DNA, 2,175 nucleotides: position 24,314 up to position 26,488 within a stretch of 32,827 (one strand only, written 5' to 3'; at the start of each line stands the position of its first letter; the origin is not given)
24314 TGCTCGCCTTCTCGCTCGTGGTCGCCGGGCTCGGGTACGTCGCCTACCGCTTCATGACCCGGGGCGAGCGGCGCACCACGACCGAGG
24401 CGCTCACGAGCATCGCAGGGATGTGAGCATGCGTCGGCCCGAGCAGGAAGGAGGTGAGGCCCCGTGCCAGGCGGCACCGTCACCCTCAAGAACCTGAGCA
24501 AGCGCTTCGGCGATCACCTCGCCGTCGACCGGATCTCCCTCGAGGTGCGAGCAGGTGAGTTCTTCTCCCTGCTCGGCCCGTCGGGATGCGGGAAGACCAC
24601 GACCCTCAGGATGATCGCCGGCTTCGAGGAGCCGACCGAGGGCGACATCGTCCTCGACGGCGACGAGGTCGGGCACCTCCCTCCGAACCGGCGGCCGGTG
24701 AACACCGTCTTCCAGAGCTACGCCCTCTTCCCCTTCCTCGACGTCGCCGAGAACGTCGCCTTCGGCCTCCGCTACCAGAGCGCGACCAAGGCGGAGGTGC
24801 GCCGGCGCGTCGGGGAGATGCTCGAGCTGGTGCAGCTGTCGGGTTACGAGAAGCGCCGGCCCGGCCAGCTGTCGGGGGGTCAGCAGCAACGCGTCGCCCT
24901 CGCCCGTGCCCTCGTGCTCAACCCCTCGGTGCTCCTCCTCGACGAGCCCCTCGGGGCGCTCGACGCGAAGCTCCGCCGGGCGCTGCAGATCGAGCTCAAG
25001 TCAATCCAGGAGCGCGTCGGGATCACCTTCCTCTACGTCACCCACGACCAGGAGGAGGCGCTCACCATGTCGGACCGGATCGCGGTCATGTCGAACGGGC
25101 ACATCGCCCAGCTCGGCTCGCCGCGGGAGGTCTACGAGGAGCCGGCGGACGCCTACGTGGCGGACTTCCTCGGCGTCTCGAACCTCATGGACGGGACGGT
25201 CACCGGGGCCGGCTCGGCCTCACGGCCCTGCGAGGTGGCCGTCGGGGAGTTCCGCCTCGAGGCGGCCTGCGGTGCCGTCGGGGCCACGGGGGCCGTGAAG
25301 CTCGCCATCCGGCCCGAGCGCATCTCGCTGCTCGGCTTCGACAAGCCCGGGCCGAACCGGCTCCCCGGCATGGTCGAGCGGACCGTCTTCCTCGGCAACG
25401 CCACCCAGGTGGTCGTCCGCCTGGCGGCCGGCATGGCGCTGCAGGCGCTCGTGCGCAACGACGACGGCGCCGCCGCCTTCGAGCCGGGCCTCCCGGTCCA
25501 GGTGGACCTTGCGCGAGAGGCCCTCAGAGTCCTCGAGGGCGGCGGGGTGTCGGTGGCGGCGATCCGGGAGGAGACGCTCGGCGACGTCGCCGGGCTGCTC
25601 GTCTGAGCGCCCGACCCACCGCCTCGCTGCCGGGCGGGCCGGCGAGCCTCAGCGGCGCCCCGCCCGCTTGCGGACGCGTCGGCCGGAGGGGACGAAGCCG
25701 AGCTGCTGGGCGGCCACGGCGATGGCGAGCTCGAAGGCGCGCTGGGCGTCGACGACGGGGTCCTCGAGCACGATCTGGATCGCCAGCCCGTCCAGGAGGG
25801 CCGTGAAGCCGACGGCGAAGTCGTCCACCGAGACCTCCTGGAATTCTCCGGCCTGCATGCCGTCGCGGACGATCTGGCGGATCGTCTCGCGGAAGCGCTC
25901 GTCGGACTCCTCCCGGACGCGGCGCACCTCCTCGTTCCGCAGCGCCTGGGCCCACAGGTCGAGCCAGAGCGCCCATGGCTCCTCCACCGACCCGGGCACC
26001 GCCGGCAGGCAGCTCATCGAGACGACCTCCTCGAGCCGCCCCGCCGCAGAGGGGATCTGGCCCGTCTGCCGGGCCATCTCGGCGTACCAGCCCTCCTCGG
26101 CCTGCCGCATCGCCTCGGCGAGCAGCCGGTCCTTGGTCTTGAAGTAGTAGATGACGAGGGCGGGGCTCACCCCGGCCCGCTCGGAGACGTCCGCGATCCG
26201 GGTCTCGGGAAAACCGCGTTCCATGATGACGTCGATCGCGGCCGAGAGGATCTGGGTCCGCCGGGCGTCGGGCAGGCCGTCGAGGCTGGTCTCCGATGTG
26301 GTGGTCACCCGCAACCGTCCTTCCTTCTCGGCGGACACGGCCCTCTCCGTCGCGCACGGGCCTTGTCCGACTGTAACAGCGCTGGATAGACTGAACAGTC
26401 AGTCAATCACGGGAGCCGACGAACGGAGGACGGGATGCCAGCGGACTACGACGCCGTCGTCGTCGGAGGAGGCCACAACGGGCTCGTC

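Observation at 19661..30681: A conserved ~21-bp element precedes four separate transcription units, suggesting a TetR regulon spanning 13 kb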

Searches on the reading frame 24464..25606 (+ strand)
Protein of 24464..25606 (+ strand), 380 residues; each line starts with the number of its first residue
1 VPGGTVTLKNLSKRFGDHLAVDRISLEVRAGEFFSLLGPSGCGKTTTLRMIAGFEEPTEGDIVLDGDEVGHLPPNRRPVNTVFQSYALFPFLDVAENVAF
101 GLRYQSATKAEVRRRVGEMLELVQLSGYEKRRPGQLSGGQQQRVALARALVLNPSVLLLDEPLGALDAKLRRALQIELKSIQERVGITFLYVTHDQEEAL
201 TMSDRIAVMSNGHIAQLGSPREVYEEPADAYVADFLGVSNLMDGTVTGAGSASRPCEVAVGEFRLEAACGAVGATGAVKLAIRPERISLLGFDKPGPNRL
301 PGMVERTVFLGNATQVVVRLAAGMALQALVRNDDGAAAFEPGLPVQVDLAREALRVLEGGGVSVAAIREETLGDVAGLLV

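Call 10: search_protein_families(library=pfam, proteins=[window:24464-25606:+])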
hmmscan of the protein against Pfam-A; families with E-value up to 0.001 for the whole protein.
window:24464-25606:+ (380 aa): 3 families
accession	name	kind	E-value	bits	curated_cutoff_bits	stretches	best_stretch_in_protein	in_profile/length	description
PF00005.33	ABC_tran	-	8.9e-36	123.9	25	1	22-163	2-136/137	ABC transporter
PF08402.16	TOBE_2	-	8.5e-15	55.1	21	1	280-357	1-76/76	TOBE domain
PF13304.12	AAA_21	-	2.1e-05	25.2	27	0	119-196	221-300/304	AAA domain, putative AbiEii toxin, Type IV TA system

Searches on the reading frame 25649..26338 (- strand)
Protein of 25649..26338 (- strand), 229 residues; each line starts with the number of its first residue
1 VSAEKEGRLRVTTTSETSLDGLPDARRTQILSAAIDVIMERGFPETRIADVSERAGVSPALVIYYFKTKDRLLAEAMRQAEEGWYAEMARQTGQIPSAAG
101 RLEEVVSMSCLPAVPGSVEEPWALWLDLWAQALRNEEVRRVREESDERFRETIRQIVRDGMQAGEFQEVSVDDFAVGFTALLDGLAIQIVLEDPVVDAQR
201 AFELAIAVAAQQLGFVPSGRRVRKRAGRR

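Call 10: search_protein_families(library=pfam, proteins=[window:25649-26338:-])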
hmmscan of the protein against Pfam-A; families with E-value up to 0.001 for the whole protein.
window:25649-26338:- (229 aa): 3 families
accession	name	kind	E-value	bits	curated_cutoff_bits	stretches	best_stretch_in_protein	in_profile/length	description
PF13977.11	TetR_C_6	-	2.7e-21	76.3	27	1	115-212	14-113/115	BetI-type transcriptional repressor, C-terminal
PF00440.29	TetR_N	-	6.4e-13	48.7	24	1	30-76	1-47/47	Bacterial regulatory proteins, tetR family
PF16925.10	TetR_C_13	-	2.2e-05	25.3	27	1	134-201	37-105/109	Tetracyclin repressor-like, C-terminal domain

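Call 15: find_related_loci(query=window:25649-26338:-, collection=genome_contigs, flank=10000)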
Query window:25649-26338:- (229 aa) in genome_contigs; peptide patterns used: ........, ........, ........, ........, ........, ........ (x = any residue, [..] = any of these).
459 stretches matched a pattern; 273 encode a relative of the query (tblastn E <= 1e-3); the best 80 are kept; 80 distinct loci.
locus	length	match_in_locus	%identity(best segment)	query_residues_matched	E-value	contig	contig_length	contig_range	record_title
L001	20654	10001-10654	93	1-218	2e-131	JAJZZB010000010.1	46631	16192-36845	MAG: Actinomycetes bacterium isolate TL1-5.bin92 NODE_746_length_46631_cov_2.048318, whole genome shotgun sequence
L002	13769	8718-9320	74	19-215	2e-93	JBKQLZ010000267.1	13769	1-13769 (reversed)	MAG: Acidimicrobiales bacterium isolate CRr3G3H3I__bin_42 CRr3G3H3I_000000295414, whole genome shotgun sequence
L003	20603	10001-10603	75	19-215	3e-92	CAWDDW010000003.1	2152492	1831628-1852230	MAG: uncultured Acidimicrobiaceae bacterium isolate MFD05580.bin.2.14 genome assembly, contig: contig_39806, whole genom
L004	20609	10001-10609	71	17-215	1e-91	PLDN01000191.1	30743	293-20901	MAG: Acidimicrobiaceae bacterium isolate palsa_601 73.20111000_P2D.26_contig_5345, whole genome shotgun sequence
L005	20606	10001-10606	72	17-215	2e-91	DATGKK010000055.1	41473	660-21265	MAG TPA_asm: Acidimicrobiales bacterium isolate SMAG_U9857 k141_591529, whole genome shotgun sequence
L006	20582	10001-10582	70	21-215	8e-87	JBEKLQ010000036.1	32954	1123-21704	MAG: Acidimicrobiales bacterium isolate SPRUCE 374 SPRUCE_374_36, whole genome shotgun sequence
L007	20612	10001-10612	66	5-215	1e-86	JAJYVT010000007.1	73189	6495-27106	MAG: Actinomycetes bacterium isolate FK2.bin44 NODE_369_length_73189_cov_6.873340, whole genome shotgun sequence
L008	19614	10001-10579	69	23-215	7e-86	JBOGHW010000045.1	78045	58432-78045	MAG: Acidimicrobiales bacterium isolate TC-S_metawrap_bin.20 k127_864679, whole genome shotgun sequence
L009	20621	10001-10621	67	21-229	1e-85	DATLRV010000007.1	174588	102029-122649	MAG TPA_asm: Acidimicrobiales bacterium isolate SMAG_U13913 k141_561965, whole genome shotgun sequence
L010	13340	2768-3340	71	24-215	5e-85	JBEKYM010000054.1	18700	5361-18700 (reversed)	MAG: Acidimicrobiales bacterium isolate SPRUCE 675 SPRUCE_675_54, whole genome shotgun sequence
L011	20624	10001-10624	65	10-220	2e-83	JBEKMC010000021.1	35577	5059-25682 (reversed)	MAG: Acidimicrobiales bacterium isolate SPRUCE 385 SPRUCE_385_21, whole genome shotgun sequence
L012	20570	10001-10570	69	26-215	2e-83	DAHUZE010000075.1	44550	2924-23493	MAG TPA_asm: Acidimicrobiaceae bacterium isolate clean1680 k141_280929, whole genome shotgun sequence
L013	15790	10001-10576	69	24-215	6e-83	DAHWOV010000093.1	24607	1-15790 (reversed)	MAG TPA_asm: Acidimicrobiaceae bacterium isolate clean222 k141_58114, whole genome shotgun sequence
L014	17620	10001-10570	69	26-215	7e-83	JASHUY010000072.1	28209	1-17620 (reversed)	MAG: Acidimicrobiales bacterium isolate JOPF191 JOPF_NEAR_contig_350435, whole genome shotgun sequence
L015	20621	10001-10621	66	23-229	1e-82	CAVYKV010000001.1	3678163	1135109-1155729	MAG: uncultured Actinomycetota bacterium isolate MFD05512.bin.2.6 genome assembly, contig: contig_13947, whole genome sh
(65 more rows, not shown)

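Call 25: search_protein_families(library=ncbifam, proteins=[window:25649-26338:-], max_evalue=0.00001)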
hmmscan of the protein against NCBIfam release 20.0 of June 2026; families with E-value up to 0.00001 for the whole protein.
window:25649-26338:- (229 aa): 11 families
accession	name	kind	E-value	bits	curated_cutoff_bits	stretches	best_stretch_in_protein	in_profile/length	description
TIGR03384.1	betaine_BetI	equivalog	1.4e-29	103.2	201.3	1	22-212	5-188/189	choline-binding transcriptional repressor BetI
NF001978.0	PRK00767.1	equivalog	5.4e-26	91.6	118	1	23-213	7-191/197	transcriptional regulator BetI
TIGR03613.1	RutR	equivalog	4.4e-10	39.7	368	1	24-92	7-75/202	pyrimidine utilization regulatory protein R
NF037937.1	septum_RefZ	equivalog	1e-09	38.6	180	1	27-106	1-82/195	forespore capture DNA-binding protein RefZ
NF053878.1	FATransRegFadRBac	equivalog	1.2e-09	38.2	200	1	28-168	6-142/190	fatty acid metabolism transcriptional regulator FadR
NF011572.0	PRK14996.1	equivalog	3.2e-09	36.9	144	1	24-196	7-173/192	TetR family transcriptional regulator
NF041196.1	ScbR_bind_reg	equivalog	4e-09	36.9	150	1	27-114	8-92/191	ScbR family autoregulator-binding transcription factor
NF011584.0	PRK15008.1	equivalog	6.1e-09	36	230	1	25-88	18-81/212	HTH-type transcriptional regulator RutR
NF050111.1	TransRegSACE7040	equivalog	3e-07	30.5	250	1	26-91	2-67/186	SACE_7040 family transcriptional regulator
NF051852.1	efflux_TF_MtrR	exception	2.1e-06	27.7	280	0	27-91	12-76/205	multidrug efflux system transcriptional repressor MtrR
NF053731.1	TransRegFasRMycb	equivalog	6.1e-06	26.2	330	0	24-77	10-63/199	HTH-type transcriptional activator FasR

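Call 35: search_solved_structures(query=window:25649-26338:-, max_evalue=0.00001, show_alignments=1)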
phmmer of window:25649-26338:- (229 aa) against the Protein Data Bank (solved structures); distinct sequences matched with E-value up to 0.00001: 38.
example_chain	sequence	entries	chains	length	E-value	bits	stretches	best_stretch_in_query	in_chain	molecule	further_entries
4ich_A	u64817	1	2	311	4.9e-24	88.3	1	17-190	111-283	Transcriptional regulator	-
4kwa_A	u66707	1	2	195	5.5e-24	88.2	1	25-190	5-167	Transcriptional regulator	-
4jnn_A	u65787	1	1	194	6.1e-24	88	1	25-190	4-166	Transcriptional regulator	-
4nel_A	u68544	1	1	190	6.4e-24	87.9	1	25-190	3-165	Transcriptional regulator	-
2g3b_A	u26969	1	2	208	9.4e-11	44.9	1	25-194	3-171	putative TetR-family transcriptional regulator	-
9b7y_A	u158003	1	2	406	1.5e-10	44.3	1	23-88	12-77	Transcriptional repressor Mce3R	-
3e7q_A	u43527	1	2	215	1.6e-09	40.9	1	23-194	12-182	transcriptional regulator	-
8zf3_A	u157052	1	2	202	9e-09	38.4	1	21-193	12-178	Hypothetical OpaR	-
8zf2_A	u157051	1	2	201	1.1e-08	38.2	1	21-170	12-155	Quorum-sensing regulator of virulence HapR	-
3loc_A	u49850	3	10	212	1.3e-08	37.9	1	23-89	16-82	HTH-type transcriptional regulator rutR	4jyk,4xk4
6z1b_A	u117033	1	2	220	1.4e-08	37.9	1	23-89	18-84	HTH-type transcriptional regulator RutR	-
4x1e_A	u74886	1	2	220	1.4e-08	37.8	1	23-89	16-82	HTH-type transcriptional regulator RutR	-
5d18_A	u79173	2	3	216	2.7e-08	36.9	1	26-203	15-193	TetR family transcriptional regulator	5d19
6a4l_A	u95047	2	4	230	3.2e-08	36.7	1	26-203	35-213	TetR family transcriptional regulator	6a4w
3crj_A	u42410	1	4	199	1.2e-07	34.8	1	28-205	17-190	Transcription regulator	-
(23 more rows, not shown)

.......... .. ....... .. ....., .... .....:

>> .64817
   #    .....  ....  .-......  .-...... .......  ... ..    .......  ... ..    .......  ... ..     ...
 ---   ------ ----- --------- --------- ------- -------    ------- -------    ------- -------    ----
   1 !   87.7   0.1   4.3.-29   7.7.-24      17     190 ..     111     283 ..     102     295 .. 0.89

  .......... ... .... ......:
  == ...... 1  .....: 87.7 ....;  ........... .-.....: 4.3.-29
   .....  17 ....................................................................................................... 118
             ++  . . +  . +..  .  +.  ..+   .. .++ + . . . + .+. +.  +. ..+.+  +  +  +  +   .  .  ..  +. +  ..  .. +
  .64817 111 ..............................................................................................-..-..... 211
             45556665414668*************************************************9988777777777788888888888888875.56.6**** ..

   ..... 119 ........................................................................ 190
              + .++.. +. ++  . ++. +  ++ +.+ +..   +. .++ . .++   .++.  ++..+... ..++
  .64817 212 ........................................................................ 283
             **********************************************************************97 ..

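Call 51: find_encoding_contigs(protein=window:25649-26338:-, flank=10000, max_places=4)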
Protein window:25649-26338:- (229 aa): 4 contigs read that carry it; 4 places shown.
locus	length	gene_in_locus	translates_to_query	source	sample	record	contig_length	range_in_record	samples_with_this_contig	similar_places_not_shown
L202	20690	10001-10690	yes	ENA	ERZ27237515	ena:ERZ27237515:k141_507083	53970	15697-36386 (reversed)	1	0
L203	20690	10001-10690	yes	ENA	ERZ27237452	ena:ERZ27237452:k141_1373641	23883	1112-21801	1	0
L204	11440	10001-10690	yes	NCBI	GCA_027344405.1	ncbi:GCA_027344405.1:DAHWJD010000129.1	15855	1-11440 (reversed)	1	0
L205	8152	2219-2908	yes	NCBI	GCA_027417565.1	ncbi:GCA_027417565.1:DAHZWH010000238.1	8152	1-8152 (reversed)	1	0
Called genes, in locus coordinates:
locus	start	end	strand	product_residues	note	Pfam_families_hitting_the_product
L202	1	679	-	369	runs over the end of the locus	PF00753:Lactamase_B, PF19583:ODP (faint)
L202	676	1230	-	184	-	PF00929:RNase_T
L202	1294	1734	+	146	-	PF00692:dUTPase, PF22769:DCD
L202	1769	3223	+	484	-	PF03007:WS_DGAT_cat, PF06974:WS_DGAT_C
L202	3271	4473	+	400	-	PF00355:Rieske, PF00848:Ring_hydroxyl_A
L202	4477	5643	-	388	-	PF02771:Acyl-CoA_dh_N, PF02770:Acyl-CoA_dh_M, PF00441:Acyl-CoA_dh_1, PF08028:Acyl-CoA_dh_2, PF22924:ACOX_C_alpha1 (weak)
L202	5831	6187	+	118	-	PF05899:Cupin_3, PF07883:Cupin_2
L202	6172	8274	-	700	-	PF13380:CoA_binding_2, PF13607:Succ_CoA_lig, PF13549:ATP-grasp_5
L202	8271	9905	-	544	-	PF00890:FAD_binding_2 (faint), PF01266:DAO (weak), PF07992:Pyr_redox_2 (faint), PF12831:FAD_oxidored (weak), PF13450:NAD_binding_8, PF01593:Amino_oxidase (weak)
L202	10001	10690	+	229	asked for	PF00440:TetR_N, PF16925:TetR_C_13 (faint), PF13977:TetR_C_6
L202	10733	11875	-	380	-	PF00005:ABC_tran, PF13304:AAA_21 (faint), PF08402:TOBE_2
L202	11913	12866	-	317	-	PF00528:BPD_transp_1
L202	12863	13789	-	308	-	PF00528:BPD_transp_1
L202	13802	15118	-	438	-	PF01547:SBP_bac_1 (weak), PF13416:SBP_bac_8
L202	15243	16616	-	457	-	PF00202:Aminotran_3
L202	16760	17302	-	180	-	-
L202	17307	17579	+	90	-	-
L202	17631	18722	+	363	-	PF08240:ADH_N, PF16912:Glu_dehyd_C (weak), PF00107:ADH_zinc_N, PF13602:ADH_zinc_N_2 (weak)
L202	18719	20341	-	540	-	PF00501:AMP-binding, PF13193:AMP-binding_C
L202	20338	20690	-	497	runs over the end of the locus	PF03007:WS_DGAT_cat, PF06974:WS_DGAT_C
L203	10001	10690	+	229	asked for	PF00440:TetR_N, PF16925:TetR_C_13 (faint), PF13977:TetR_C_6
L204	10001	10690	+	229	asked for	PF00440:TetR_N, PF16925:TetR_C_13 (faint), PF13977:TetR_C_6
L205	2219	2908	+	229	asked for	PF00440:TetR_N, PF16925:TetR_C_13 (faint), PF13977:TetR_C_6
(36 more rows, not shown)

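Call 57: search_protein_families(library=ncbifam, proteins=[L202:3271-4473:+, L202:5831-6187:+], max_evalue=1e-10)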
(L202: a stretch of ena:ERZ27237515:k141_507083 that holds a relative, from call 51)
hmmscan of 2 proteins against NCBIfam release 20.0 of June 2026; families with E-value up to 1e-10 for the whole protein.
L202:3271-4473:+ (400 aa): 5 families
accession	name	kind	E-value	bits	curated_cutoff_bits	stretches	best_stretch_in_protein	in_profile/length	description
NF058607.1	GlBtMonoOxGbcA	equivalog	3.7e-51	173.9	670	2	27-227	29-226/420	glycine betaine monooxygenase oxygenase subunit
TIGR03229.1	benzo_1_2_benA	equivalog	1e-25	90.5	780.95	1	34-237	19-229/433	benzoate 1,2-dioxygenase large subunit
TIGR03228.1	anthran_1_2_A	equivalog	1.3e-22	80.2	671.9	1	35-228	20-218/438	anthranilate 1,2-dioxygenase large subunit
NF042946.1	3PPDioc_HcaE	equivalog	1.2e-20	74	830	1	31-224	16-215/450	3-phenylpropionate/cinnamic acid dioxygenase subunit alpha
NF041684.1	ant_diox_AndAc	equivalog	1.9e-20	72.8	750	1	29-223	21-222/418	anthranilate 1,2-dioxygenase large subunit AndAc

L202:5831-6187:+ (118 aa): 0 families
